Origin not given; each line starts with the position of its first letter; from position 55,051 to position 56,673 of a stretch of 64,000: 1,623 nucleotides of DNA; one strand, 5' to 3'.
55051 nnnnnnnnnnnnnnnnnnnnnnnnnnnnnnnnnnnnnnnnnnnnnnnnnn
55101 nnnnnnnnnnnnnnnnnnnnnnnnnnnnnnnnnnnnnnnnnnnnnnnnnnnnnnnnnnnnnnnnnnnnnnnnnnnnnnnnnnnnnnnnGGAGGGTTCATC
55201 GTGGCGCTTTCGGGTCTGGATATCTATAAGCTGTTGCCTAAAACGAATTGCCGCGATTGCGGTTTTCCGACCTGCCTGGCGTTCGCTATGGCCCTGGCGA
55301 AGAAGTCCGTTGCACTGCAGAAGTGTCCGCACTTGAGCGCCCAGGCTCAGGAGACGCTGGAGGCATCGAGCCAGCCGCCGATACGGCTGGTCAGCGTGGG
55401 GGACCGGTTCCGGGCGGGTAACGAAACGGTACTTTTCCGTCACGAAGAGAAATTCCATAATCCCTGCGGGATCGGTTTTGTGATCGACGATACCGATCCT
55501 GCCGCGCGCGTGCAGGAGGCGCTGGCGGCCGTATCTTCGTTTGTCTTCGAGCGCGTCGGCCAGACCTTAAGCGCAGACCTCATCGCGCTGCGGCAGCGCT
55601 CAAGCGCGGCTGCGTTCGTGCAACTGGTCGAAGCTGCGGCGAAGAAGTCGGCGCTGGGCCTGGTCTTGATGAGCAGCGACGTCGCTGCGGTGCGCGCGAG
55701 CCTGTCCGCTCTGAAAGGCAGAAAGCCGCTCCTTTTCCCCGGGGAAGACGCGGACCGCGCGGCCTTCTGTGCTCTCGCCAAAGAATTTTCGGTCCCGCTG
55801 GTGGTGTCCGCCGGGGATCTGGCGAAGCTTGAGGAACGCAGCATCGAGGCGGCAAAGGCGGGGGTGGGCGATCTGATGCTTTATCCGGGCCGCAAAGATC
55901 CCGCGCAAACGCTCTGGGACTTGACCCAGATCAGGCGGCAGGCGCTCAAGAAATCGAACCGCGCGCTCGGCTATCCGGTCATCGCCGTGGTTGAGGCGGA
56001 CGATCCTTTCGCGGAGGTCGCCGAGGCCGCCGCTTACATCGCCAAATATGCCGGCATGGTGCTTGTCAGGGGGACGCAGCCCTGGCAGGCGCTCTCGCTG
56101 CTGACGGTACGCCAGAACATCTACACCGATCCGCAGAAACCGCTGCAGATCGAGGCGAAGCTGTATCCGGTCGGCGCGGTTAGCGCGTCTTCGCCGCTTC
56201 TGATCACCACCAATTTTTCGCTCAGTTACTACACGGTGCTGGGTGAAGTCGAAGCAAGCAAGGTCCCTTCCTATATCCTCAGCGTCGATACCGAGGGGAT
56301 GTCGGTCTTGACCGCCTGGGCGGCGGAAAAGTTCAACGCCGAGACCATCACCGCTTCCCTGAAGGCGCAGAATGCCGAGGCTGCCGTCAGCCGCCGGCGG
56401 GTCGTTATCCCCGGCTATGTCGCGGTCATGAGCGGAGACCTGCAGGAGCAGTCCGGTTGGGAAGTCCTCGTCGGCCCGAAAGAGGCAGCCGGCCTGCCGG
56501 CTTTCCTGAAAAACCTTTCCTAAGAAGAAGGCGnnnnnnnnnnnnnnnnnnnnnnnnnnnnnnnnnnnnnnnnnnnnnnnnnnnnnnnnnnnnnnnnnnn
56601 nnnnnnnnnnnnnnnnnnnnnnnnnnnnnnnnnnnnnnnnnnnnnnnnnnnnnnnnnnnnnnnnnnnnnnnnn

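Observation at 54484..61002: Partial Wood-Ljungdahl corrinoid module (acsC-RACo-cooC-acsD-acsE) without CODH/ACS catalytic genes in cis, preceded by larB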

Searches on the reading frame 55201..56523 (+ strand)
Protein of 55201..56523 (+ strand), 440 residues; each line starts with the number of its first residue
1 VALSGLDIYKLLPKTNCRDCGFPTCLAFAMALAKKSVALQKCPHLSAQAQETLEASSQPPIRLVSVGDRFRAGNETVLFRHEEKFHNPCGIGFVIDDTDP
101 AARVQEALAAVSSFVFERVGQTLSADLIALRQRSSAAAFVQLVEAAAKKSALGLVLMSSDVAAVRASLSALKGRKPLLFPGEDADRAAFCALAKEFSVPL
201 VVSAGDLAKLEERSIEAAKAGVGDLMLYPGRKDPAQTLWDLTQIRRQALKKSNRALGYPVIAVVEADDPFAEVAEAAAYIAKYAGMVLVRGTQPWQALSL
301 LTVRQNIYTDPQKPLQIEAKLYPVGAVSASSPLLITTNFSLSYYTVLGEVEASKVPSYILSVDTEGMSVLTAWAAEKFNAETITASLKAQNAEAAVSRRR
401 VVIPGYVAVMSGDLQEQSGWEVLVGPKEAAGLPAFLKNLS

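Call 3: search_protein_families(library=pfam, proteins=[window:55201-56523:+])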
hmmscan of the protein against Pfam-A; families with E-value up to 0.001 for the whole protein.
window:55201-56523:+ (440 aa): 2 families
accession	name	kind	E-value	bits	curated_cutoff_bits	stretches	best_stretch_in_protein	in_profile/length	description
PF03599.22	CdhD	-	7.2e-84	282.2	24.8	1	71-435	12-386/387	CO dehydrogenase/acetyl-CoA synthase delta subunit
PF04060.18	FeS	-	1.7e-13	50.4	23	1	12-44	1-33/33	Putative Fe-S cluster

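Call 6: search_protein_families(library=ncbifam, proteins=[window:55201-56523:+])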
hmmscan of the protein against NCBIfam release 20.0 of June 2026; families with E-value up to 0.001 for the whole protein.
window:55201-56523:+ (440 aa): 8 families
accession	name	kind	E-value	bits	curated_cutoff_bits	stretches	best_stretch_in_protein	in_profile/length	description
NF003195.0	PRK04165.1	equivalog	1.1e-153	512.3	306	1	1-438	1-445/450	acetyl-CoA decarbonylase/synthase complex subunit gamma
NF043039.1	HgcAB_like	equivalog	5.2e-18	65.8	285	1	314-438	13-137/350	HgcAB-like fusion protein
NF040863.1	HgcA_corrinoid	equivalog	2e-16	60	275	1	316-438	29-151/325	mercury methylation corrinoid protein HgcA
TIGR01944.1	rnfB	subfamily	4.9e-07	29.5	68.7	1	8-44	40-75/190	RnfABCDGE type electron transport complex subunit B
NF005415.0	PRK06991.1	equivalog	2e-06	27.7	281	1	8-53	11-56/284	electron transport complex subunit RsxB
NF006446.0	PRK08764.1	equivalog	3.1e-06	27.1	220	1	8-49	12-53/139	Rnf electron transport complex subunit RnfB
NF003475.0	PRK05113.1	equivalog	0.00013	21.9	203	1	8-44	40-75/190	electron transport complex subunit RsxB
NF005504.0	PRK07118.1-3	equivalog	0.00097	18.6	437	0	9-43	41-76/293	Fe-S cluster domain-containing protein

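Call 10: find_homologous_proteins(query=window:55201-56523:+)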
Query window:55201-56523:+ (440 aa): 8000 proteins with E <= 0.001 among 8000 candidates; the best 120 are listed.
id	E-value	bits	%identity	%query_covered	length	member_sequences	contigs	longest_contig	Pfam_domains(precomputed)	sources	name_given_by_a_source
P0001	3.2e-280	947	100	100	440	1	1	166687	PF04060.19,PF03599.23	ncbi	-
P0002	8.7e-182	623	64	100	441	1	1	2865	PF04060.19,PF03599.23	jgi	jgi:acetyl-CoA decarbonylase/synthase complex subunit gamma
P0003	2.3e-177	608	62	100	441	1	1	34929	PF04060.19,PF03599.23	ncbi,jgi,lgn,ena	ncbi:MAG: acetyl-CoA decarbonylase/synthase complex subunit gamma [Candidatus Omnitrophota bacterium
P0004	1.2e-176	606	63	100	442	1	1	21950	PF04060.19,PF03599.23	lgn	-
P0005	1.4e-176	606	61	100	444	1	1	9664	PF04060.19,PF03599.23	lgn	-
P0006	1.8e-176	605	62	100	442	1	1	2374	PF04060.19,PF03599.23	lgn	-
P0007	8.5e-176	603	64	100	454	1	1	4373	PF04060.19,PF03599.23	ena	-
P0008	1.5e-175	602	62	100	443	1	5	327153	PF04060.19,PF03599.23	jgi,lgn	-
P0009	1.6e-175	602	61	100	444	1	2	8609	PF04060.19,PF03599.23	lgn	-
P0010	4.1e-175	601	62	100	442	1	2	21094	PF04060.19,PF03599.23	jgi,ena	-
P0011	4.2e-175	601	61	100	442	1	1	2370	PF04060.19,PF03599.23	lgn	-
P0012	6.4e-175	600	61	100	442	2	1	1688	PF04060.19,PF03599.23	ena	-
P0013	6.6e-175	600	62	100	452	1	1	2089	PF04060.19,PF03599.23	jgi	jgi:acetyl-CoA decarbonylase/synthase complex subunit gamma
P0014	1.0e-174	599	62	100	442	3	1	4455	PF04060.19,PF03599.23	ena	-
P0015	1.2e-174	599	63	100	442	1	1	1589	PF04060.19,PF03599.23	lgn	-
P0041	3.8e-173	594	61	100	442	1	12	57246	PF04060.19,PF03599.23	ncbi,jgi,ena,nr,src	ncbi:MAG: acetyl-CoA decarbonylase/synthase complex subunit gamma [Omnitrophica WOR_2 bacterium RIFC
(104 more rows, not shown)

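Call 11: find_encoding_contigs(protein=P0001, flank=10000, max_places=5)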
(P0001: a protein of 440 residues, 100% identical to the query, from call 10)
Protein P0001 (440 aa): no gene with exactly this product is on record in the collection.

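Call 14: find_related_loci(query=A1, collection=genome_contigs, flank=10000)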
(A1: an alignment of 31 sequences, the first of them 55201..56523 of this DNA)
Query A1 (440 aa) in genome_contigs; peptide patterns used: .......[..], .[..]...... (x = any residue, [..] = any of these).
600 stretches matched a pattern (row limit reached: there are more); 565 encode a relative of the query (tblastn E <= 1e-3); the best 80 are kept; 80 distinct loci.
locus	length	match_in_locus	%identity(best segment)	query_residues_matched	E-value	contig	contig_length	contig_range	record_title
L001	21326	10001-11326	60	1-439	0e+0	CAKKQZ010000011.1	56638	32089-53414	Omnitrophica bacterium GWA2_41_15 isolate Hainich-H51-bin231-1 genome assembly, contig: H51-bin231_1_Hain_H51_02um_R1_14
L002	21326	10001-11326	61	1-439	0e+0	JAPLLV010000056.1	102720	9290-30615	MAG: Candidatus Omnitrophota bacterium isolate LacPavin_0920_WC90_MAG_47_10 LacPavin_0920_WC90_scaffold_840709, whole ge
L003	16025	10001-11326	60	1-439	0e+0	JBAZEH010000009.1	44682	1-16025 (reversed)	MAG: Candidatus Omnitrophota bacterium isolate SO_2017_LW3_121 NODE_1849_length_44682_cov_2.057098_LW162_2017, whole gen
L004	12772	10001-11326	59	1-439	0e+0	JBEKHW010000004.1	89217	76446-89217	MAG: Candidatus Omnitrophota bacterium isolate SPRUCE 286 SPRUCE_286_4, whole genome shotgun sequence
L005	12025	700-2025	60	1-439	0e+0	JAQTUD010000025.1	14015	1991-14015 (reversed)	MAG: Candidatus Omnitrophota bacterium isolate STB_56 NODE_10585_length_14015_cov_3.241215_Sandtown_B, whole genome shot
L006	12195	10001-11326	60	1-439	0e+0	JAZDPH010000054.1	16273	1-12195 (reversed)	MAG: Candidatus Omnitrophota bacterium isolate MEGAHIT-group-0.826 k141_8917609, whole genome shotgun sequence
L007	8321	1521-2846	61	1-439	0e+0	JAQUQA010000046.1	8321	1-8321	MAG: Candidatus Omnitrophota bacterium isolate STD1_39 NODE_26911_length_8321_cov_9.473883_Sandtown_D1, whole genome sho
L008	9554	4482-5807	59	1-439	0e+0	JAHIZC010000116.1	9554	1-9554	MAG: Candidatus Omnitrophota bacterium isolate Modern_marine.mb.16 Modern_marine.mb.16_k141_1308336, whole genome shotgu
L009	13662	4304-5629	59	1-439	0e+0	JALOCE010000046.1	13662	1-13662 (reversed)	MAG: Candidatus Omnitrophota bacterium isolate SO_2017_LW4 bin 43 scaffold_8697_c1_LW137-91_2017, whole genome shotgun s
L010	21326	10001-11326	59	1-439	0e+0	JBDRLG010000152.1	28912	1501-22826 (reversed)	MAG: Candidatus Omnitrophota bacterium isolate MEGAHIT-group-1.764 k141_3293094, whole genome shotgun sequence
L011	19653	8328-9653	59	1-439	0e+0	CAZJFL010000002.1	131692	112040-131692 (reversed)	MAG TPA_asm: uncultured Planctomycetales bacterium isolate SRP178699_co1_171 genome assembly, contig: NODE_53_length_131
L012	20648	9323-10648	61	1-439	0e+0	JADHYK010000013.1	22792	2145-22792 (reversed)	MAG: Candidatus Omnitrophota bacterium isolate BS750m-G77 BS307-750m-sub-C82, whole genome shotgun sequence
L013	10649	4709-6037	59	1-440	3e-180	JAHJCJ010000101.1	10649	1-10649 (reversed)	MAG: Candidatus Omnitrophota bacterium isolate Modern_marine.mb.300 Modern_marine.mb.300_k141_2196093, whole genome shot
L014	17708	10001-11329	58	1-440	3e-180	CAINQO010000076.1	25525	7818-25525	MAG: Candidatus Omnitrophica bacterium isolate AM-2014-D7_bin-608 genome assembly, contig: bin-608:076/123, whole genome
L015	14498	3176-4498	60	1-439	4e-180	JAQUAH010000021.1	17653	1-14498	MAG: Candidatus Omnitrophota bacterium isolate STC_8 NODE_6829_length_17653_cov_2.769828_Sandtown_C, whole genome shotgu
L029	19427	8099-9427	57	1-439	1e-176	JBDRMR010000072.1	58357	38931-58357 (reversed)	MAG: Candidatus Omnitrophota bacterium isolate MEGAHIT-group-1.84 k141_13813978, whole genome shotgun sequence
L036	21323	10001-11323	59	1-439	2e-174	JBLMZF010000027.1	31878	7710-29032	MAG: Deltaproteobacteria bacterium isolate MAG210 PRJNA951521_bin66_renamed_26, whole genome shotgun sequence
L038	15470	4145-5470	59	1-439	3e-174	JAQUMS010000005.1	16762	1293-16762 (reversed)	MAG: Candidatus Omnitrophota bacterium isolate STD1_16 NODE_8123_length_16762_cov_2.169161_Sandtown_D1, whole genome sho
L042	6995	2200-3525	58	1-439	3e-174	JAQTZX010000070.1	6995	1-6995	MAG: Candidatus Omnitrophota bacterium isolate STC_70 NODE_28617_length_6995_cov_2.032469_Sandtown_C, whole genome shotg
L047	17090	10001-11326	57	1-439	1e-169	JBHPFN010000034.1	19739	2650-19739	Candidatus Omnitrophota bacterium isolate SAG AM-311-J20 NODE_34_length_19739_cov_30.275960, whole genome shotgun sequen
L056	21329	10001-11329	54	1-439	4e-161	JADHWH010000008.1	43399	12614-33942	MAG: Candidatus Omnitrophota bacterium isolate BS750m-G22 BS-750m-C749, whole genome shotgun sequence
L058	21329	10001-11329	54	1-439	3e-160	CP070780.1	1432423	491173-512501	MAG: Candidatus Omnitrophota bacterium isolate bin17 chromosome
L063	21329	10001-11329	52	1-439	4e-157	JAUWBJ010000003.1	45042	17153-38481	MAG: Candidatus Omnitrophota bacterium isolate CSMAG_1317 CSMAG_1317_k141_1034686_length_45042_cov_9.0000, whole genome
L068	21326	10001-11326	51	1-439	5e-151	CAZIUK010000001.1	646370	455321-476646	MAG TPA_asm: uncultured Planctomycetales bacterium isolate binchicken_co154_195 genome assembly, contig: NODE_1_length_6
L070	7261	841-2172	52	1-438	4e-150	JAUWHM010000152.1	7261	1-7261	MAG: Nitrospirota bacterium isolate CSMAG_2268 CSMAG_2268_k141_1524804_length_7261_cov_8.0000, whole genome shotgun sequ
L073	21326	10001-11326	49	1-439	2e-146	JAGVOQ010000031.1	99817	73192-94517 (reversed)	MAG: Candidatus Omnitrophota bacterium isolate DeMMO3_19 c_000000053561, whole genome shotgun sequence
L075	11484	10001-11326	50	1-439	8e-146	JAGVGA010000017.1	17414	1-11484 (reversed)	MAG: Candidatus Omnitrophota bacterium isolate DeMMO2_40 c_000000105856, whole genome shotgun sequence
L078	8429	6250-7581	50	1-440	9e-144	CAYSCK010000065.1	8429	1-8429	MAG TPA_asm: uncultured Planctomycetia bacterium isolate binchicken_co220_82 genome assembly, contig: NODE_5610_length_8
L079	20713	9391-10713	50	1-436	2e-143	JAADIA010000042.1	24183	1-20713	MAG: Nitrospirota bacterium isolate M_MetaBat.229 contig-127_7975, whole genome shotgun sequence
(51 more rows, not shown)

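Call 18: search_protein_families(library=pfam, proteins=[L058:514-1389:+, L058:1399-2250:+, L058:2251-4176:+, L058:4180-4674:+, L058:4671-6005:+, L058:6164-9991:+, L058:16171-17208:+, L058:17555-18367:-, L058:18364-19092:-, L058:19158-20672:+])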
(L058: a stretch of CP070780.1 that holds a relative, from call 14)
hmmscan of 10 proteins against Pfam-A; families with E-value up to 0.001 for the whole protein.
L058:514-1389:+ (291 aa): 1 family
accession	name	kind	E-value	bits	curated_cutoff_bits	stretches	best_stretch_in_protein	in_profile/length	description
PF02219.23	MTHFR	-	6.2e-91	305.1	24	1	4-289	1-286/287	Methylenetetrahydrofolate reductase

L058:1399-2250:+ (283 aa): 2 families
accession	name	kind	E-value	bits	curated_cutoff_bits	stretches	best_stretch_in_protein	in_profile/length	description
PF02882.25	THF_DHG_CYH_C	-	4.3e-62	208.6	27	1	120-280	1-159/160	Tetrahydrofolate dehydrogenase/cyclohydrolase, NAD(P)-binding domain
PF00763.28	THF_DHG_CYH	-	3.3e-33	114.8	32.8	1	6-117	1-115/115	Tetrahydrofolate dehydrogenase/cyclohydrolase, catalytic domain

L058:2251-4176:+ (641 aa): 1 family
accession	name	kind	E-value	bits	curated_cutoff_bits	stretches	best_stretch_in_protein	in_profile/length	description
PF03063.25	Prismane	-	5.4e-179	596.5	27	1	48-611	1-512/513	Prismane/CO dehydrogenase family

L058:4180-4674:+ (164 aa): 10 families
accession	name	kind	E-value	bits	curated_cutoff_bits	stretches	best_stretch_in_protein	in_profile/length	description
PF13247.11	Fer4_11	-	8.4e-17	61.7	26.2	1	61-150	4-98/100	4Fe-4S dicluster domain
PF12838.12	Fer4_7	-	4e-12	46.9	27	1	66-114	1-52/52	4Fe-4S dicluster domain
PF00037.32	Fer4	-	1.1e-09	38.1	21.1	1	96-115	4-23/24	4Fe-4S binding domain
PF12837.12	Fer4_6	-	2.2e-09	37.2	25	1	96-115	5-24/24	4Fe-4S binding domain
PF13187.11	Fer4_9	-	1.7e-08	34.8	27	2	66-115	1-52/52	4Fe-4S dicluster domain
PF14697.11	Fer4_21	-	1.3e-06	28.9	35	1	66-115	7-57/59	4Fe-4S dicluster domain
PF13237.11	Fer4_10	-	1.6e-05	25.1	25.5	1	95-143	4-53/53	4Fe-4S dicluster domain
PF13484.11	Fer4_16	-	4.2e-05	24.7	30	0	99-122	1-23/66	4Fe-4S double cluster binding domain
PF12797.12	Fer4_2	-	4.9e-05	23.5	24.5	0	93-112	3-22/22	4Fe-4S binding domain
PF25160.1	LdpA_Fe-S-bd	-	0.00012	22.2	27.6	1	72-116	6-44/49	LdpA Fe-S cluster-binding domain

L058:4671-6005:+ (444 aa): 9 families
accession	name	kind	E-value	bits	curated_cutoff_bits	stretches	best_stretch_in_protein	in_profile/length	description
PF07992.20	Pyr_redox_2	-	2.9e-66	224.3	26.1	1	2-298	2-291/291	Pyridine nucleotide-disulphide oxidoreductase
PF00070.33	Pyr_redox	-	2.4e-18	66.8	22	1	144-221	2-80/82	Pyridine nucleotide-disulphide oxidoreductase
PF18267.7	Rubredoxin_C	-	3.2e-09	37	25.9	1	355-402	21-70/70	Rubredoxin NAD+ reductase C-terminal domain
PF03486.20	HI0933_like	-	2.8e-08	33.9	50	0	143-178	2-37/244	HI0933-like protein Rossmann domain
PF13738.12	Pyr_redox_3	-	1.4e-07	31.5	30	1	76-272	102-305/305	Pyridine nucleotide-disulphide oxidoreductase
PF13450.12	NAD_binding_8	-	1.2e-05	25.9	21.9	0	146-170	1-25/68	NAD(P)-binding Rossmann-like domain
PF00890.30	FAD_binding_2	-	9.6e-05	22.2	20.4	0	144-177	2-35/414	FAD binding domain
PF01266.30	DAO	-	0.0001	22.4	27.9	0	144-174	2-32/353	FAD dependent oxidoreductase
PF02254.24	TrkA_N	-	0.00055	20.7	23.8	0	144-188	1-45/116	TrkA-N domain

L058:6164-9991:+ (1275 aa): 6 families
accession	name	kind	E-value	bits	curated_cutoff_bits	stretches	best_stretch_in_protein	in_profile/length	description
PF19436.4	ACS_CODH_B_C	-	3.1e-118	394.1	25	2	1055-1275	24-245/245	ACS/CODH beta subunit C-terminal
PF03598.20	CdhC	-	6.2e-65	218.3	24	1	317-471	1-155/155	CO dehydrogenase/acetyl-CoA synthase complex beta subunit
PF18537.6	CODH_A_N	-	3e-26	91.7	32.2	1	21-110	1-83/83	Carbon monoxide dehydrogenase subunit alpha N-terminal domain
PF14528.11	LAGLIDADG_3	-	1.8e-21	76.6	22.5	2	728-789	2-60/82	LAGLIDADG-like domain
PF14890.11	Intein_splicing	-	2.2e-18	67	35.8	1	513-1055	1-155/155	Intein splicing domain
PF05204.19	Hom_end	-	1.9e-06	28.4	21.1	0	731-778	16-61/110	Homing endonuclease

L058:16171-17208:+ (345 aa): 8 families
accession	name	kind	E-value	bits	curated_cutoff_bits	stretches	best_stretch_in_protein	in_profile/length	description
PF00215.30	OMPdecase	-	2.2e-37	129.5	27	1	4-207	2-221/221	Orotidine 5'-phosphate decarboxylase / HUMPS family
PF00682.25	HMGL-like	-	4.8e-07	29.9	29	0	6-115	14-120/260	HMGL-like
PF00977.27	His_biosynth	-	5.3e-06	26.5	23.6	1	123-197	33-108/228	Histidine biosynthesis protein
PF05690.20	ThiG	-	6.8e-06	26.1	23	1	125-222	137-236/247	Thiazole biosynthesis protein ThiG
PF02581.23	TMP-TENI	-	1.1e-05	25.3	27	1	123-194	107-180/180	Thiamine monophosphate synthase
PF03737.21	RraA-like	-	2.1e-05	25.2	24.5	1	239-281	1-46/152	Aldolase/RraA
PF04131.20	NanE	-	2.3e-05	24.1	27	1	76-199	60-181/192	Putative N-acetylmannosamine-6-phosphate epimerase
PF04481.18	DUF561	-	4.4e-05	23.2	21.6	1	150-212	173-235/243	Protein of unknown function (DUF561)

L058:17555-18367:- (270 aa): 9 families
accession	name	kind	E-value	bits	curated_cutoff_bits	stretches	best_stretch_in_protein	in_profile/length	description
PF12146.15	Hydrolase_4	-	8.9e-16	58.3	27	1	70-165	6-105/239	Serine aminopeptidase, S33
PF00561.26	Abhydrolase_1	-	7.8e-13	49.1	25.8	1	70-169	2-102/245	alpha/beta hydrolase fold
PF12697.13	Abhydrolase_6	-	4e-07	31.4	26.3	1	71-159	1-85/217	Alpha/beta hydrolase family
PF05677.18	DUF818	-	5.7e-07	29.3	20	1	93-161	169-238/365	Chlamydia CHLPS protein (DUF818)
PF00326.27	Peptidase_S9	-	9.8e-07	28.9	22.6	1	118-230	44-171/213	Prolyl oligopeptidase family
PF20434.5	BD-FAE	-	1.1e-05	25.4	26.8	0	87-165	39-116/215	BD-FAE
PF20408.4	Abhydrolase_11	-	7.5e-05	23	27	1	70-210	4-134/193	Alpha/beta hydrolase domain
PF02230.22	Abhydrolase_2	-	0.00093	19.5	23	0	133-225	101-178/217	Phospholipase/Carboxylesterase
PF05448.18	AXE1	-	0.00098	18.4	21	0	46-109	58-124/321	Acetyl xylan esterase (AXE1)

L058:18364-19092:- (242 aa): 2 families
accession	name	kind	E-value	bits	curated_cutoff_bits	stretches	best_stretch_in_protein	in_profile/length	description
PF00924.24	MS_channel_2nd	-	3.3e-13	50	20.2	1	169-236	1-67/68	Mechanosensitive ion channel, beta-domain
PF21088.3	MS_channel_1st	-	1.4e-10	41.4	23.1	1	129-168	3-42/42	Mechanosensitive ion channel, transmembrane helices 2/3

L058:19158-20672:+ (504 aa): 2 families
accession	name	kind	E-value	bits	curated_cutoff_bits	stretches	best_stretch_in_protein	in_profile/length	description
PF16653.10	Sacchrp_dh_C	-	1.7e-29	104.2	31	1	154-433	1-254/265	Saccharopine dehydrogenase C-terminal domain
PF03435.24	Sacchrp_dh_NADP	-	4.5e-19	69.5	25.1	1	8-142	2-122/129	Saccharopine dehydrogenase NADP binding domain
